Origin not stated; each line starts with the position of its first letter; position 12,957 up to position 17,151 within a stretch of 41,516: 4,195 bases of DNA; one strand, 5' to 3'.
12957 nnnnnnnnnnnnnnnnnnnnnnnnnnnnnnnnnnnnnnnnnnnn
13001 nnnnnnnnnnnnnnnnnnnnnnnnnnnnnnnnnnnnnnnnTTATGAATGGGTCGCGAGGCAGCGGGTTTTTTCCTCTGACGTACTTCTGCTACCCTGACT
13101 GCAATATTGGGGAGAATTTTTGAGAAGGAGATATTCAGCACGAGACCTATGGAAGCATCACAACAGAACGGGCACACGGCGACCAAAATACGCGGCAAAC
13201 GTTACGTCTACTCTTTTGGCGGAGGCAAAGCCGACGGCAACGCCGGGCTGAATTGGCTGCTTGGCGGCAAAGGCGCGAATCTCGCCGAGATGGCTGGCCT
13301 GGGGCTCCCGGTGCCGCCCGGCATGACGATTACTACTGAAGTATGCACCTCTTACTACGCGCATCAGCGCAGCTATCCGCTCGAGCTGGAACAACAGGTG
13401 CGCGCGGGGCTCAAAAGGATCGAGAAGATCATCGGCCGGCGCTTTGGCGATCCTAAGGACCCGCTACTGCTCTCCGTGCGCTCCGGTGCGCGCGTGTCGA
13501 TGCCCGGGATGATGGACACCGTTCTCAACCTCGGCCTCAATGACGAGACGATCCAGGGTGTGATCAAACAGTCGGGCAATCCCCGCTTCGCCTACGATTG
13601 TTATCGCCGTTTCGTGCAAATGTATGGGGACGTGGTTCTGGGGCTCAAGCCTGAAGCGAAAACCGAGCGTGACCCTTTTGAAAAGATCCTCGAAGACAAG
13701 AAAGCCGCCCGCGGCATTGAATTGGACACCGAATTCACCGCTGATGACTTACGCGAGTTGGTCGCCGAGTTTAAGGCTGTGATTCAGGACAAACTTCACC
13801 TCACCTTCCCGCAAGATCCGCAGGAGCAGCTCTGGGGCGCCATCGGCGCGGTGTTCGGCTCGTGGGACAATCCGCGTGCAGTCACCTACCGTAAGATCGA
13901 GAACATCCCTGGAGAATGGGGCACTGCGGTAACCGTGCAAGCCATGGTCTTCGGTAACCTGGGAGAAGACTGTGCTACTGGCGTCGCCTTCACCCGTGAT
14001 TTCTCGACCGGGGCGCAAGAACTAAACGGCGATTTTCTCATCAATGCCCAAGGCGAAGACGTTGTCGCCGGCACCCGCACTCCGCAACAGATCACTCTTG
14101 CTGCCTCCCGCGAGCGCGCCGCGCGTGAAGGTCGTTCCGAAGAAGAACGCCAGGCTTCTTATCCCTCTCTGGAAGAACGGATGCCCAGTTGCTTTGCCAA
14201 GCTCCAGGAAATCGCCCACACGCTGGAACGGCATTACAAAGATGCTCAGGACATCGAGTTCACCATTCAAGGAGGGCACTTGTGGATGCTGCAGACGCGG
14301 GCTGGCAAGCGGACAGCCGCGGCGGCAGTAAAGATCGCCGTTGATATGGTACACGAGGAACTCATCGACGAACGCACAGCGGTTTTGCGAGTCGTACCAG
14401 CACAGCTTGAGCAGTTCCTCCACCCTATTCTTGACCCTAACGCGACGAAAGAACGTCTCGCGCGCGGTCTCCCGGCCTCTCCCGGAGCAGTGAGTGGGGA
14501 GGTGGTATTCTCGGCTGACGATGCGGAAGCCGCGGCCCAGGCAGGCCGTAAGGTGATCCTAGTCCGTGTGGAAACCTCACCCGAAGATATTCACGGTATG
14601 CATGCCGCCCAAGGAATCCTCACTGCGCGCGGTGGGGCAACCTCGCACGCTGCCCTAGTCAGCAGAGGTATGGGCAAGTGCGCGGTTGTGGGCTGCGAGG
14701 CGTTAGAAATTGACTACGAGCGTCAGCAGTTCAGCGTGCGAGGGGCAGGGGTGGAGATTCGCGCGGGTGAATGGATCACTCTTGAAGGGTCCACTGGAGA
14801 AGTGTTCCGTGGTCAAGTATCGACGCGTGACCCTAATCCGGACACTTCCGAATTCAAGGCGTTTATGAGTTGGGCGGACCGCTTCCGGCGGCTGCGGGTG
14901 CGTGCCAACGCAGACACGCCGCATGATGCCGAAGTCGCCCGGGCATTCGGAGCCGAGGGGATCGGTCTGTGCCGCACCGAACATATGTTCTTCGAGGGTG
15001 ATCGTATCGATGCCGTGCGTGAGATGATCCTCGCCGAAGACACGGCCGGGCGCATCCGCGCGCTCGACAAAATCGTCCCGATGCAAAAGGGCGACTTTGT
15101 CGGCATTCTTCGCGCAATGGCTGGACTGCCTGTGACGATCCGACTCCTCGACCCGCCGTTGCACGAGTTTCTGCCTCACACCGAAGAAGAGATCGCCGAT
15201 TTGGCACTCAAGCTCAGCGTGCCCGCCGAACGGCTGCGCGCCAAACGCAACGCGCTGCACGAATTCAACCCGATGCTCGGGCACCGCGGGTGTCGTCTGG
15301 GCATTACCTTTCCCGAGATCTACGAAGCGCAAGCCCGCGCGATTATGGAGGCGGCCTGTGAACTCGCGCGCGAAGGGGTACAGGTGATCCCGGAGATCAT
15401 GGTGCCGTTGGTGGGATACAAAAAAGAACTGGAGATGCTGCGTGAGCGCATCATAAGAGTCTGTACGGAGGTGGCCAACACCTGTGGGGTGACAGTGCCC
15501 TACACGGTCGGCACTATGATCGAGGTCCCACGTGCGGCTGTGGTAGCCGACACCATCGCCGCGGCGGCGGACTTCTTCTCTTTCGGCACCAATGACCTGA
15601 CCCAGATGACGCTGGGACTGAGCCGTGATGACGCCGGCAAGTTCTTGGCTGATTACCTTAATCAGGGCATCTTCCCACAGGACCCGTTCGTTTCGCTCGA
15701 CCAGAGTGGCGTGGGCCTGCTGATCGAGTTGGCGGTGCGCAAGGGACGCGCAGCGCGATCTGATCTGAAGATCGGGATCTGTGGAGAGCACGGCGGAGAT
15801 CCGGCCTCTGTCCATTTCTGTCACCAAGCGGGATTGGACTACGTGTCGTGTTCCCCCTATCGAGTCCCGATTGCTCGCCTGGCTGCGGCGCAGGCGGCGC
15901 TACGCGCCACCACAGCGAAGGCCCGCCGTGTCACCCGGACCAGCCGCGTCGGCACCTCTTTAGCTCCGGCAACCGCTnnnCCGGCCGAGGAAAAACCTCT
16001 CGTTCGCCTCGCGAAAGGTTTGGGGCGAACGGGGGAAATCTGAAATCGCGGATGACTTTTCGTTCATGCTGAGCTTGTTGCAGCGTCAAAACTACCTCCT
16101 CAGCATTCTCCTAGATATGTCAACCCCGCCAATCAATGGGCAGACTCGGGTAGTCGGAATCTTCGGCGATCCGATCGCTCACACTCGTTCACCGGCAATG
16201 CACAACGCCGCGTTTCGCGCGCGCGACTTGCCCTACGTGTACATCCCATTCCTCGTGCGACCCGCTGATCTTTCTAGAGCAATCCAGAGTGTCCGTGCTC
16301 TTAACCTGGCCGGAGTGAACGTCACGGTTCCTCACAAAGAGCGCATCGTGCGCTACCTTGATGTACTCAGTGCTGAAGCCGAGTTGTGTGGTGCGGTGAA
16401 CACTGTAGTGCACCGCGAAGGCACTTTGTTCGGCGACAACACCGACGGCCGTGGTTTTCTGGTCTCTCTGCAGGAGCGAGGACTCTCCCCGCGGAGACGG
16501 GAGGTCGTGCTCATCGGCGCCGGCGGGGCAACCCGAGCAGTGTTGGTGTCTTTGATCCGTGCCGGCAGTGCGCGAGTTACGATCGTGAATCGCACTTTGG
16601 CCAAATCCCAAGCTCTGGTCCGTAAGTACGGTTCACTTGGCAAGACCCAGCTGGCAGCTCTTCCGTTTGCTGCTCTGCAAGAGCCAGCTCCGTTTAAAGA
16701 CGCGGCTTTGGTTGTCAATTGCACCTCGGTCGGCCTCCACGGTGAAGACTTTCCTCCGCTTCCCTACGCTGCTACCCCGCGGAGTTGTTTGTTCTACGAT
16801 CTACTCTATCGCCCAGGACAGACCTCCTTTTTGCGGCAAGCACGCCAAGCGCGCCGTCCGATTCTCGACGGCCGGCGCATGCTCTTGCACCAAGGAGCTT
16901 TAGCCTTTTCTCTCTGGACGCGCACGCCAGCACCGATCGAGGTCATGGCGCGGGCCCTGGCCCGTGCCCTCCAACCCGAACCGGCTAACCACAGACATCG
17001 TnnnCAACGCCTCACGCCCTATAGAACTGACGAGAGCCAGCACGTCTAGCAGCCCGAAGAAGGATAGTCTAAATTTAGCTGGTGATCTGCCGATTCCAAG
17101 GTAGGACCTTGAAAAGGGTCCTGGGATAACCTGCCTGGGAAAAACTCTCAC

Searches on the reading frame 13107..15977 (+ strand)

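Call 6: search_protein_families(library=pfam, proteins=[window:13107-15977:+], max_evalue=0.001)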
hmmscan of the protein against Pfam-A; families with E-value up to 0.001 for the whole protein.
window:13107-15977:+ (957 aa): 3 families
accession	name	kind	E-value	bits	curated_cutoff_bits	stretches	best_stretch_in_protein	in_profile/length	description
PF02896.24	PEP-utilizers_C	-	1.5e-81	274.2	22.8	1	582-930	6-291/293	PEP-utilising enzyme, PEP-binding domain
PF01326.24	PPDK_N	-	4.9e-60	204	27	1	51-418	3-327/328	Pyruvate phosphate dikinase, AMP/ATP-binding domain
PF00391.29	PEP-utilizers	-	1.7e-22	79.3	23.1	1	482-564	4-72/72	PEP-utilising enzyme, mobile domain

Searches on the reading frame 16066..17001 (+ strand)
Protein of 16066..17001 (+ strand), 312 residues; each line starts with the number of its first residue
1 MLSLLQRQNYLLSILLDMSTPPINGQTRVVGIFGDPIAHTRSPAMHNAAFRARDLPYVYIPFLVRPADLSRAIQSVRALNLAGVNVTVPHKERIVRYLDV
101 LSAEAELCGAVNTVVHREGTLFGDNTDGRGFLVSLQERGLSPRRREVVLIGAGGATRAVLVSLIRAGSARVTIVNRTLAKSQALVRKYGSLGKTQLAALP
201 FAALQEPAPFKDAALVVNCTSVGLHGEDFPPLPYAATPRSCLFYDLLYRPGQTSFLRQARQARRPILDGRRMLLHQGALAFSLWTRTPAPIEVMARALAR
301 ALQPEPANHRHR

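Call 6: search_protein_families(library=pfam, proteins=[window:16066-17001:+], max_evalue=0.001)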
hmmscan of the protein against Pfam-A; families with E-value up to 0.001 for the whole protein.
window:16066-17001:+ (312 aa): 4 families
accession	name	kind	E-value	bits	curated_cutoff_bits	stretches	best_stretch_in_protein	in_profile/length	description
PF08501.16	Shikimate_dh_N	-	1.1e-28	99.7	27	1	32-114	1-83/83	Shikimate dehydrogenase substrate binding domain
PF18317.6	SDH_C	-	9.1e-10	38.5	25.8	1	269-298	1-30/31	Shikimate 5'-dehydrogenase C-terminal domain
PF01488.26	Shikimate_DH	-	2.4e-08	34.6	24.3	1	144-206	12-71/138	Shikimate / quinate 5-dehydrogenase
PF03435.24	Sacchrp_dh_NADP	-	9.2e-05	23.2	25.1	1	147-220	1-76/129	Saccharopine dehydrogenase NADP binding domain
